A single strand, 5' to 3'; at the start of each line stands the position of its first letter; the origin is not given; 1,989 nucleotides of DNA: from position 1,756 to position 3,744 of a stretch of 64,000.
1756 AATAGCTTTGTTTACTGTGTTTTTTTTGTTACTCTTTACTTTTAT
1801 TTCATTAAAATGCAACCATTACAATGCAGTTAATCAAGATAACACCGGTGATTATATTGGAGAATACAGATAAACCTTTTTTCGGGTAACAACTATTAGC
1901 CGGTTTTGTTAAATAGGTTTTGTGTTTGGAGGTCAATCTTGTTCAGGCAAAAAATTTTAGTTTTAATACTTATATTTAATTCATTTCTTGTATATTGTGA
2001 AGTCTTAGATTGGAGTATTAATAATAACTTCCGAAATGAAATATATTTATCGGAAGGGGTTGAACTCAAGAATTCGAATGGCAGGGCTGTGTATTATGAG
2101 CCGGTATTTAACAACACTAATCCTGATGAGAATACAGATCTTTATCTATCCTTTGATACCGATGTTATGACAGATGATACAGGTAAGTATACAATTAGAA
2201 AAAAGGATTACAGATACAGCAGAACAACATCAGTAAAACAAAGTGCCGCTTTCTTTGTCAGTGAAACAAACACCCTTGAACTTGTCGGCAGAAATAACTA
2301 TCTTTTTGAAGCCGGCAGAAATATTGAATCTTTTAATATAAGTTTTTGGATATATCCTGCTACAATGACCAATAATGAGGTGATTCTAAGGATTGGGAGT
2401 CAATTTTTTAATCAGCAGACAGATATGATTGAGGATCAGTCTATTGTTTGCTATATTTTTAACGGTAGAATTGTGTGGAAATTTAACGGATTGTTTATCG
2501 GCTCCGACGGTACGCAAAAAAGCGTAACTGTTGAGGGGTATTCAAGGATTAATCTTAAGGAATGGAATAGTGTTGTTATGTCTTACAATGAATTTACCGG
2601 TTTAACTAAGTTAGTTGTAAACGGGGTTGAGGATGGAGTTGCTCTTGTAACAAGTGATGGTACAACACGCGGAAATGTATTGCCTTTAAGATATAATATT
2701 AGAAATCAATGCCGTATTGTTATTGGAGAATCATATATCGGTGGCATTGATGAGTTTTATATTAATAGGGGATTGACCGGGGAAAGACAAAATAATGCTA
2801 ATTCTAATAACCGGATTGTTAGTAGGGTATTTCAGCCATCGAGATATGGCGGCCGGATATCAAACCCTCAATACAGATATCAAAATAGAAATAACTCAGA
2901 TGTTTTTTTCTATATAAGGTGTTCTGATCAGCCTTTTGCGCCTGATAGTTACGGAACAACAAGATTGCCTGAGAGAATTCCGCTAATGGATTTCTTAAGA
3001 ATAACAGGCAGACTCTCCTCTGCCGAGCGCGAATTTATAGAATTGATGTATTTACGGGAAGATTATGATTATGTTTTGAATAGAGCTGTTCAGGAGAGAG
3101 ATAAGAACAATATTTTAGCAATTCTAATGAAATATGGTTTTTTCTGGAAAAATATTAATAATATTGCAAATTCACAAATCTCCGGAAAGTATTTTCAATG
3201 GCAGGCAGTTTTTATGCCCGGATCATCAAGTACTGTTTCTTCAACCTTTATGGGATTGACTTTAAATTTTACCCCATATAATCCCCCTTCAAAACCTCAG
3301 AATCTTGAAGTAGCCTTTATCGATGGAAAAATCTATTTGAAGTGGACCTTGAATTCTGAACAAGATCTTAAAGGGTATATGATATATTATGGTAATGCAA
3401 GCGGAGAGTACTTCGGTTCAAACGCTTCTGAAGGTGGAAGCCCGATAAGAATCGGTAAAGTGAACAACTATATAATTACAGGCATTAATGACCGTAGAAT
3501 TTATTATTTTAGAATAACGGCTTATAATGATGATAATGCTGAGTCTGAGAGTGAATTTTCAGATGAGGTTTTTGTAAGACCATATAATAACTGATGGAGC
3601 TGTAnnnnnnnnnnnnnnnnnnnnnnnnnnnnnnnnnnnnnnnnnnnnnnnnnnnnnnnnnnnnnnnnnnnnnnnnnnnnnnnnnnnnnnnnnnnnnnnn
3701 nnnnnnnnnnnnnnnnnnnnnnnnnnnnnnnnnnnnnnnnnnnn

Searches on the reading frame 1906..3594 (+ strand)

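Call 83: search_protein_families(library=pfam, proteins=[window:1906-3594:+], max_evalue=0.00001)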
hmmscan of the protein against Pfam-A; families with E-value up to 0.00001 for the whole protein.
window:1906-3594:+ (562 aa): 1 family
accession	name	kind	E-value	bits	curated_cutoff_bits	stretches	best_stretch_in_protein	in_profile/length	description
PF13385.13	Laminin_G_3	-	2.6e-06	28.1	27.6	1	141-286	17-140/151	Concanavalin A-like lectin/glucanases superfamily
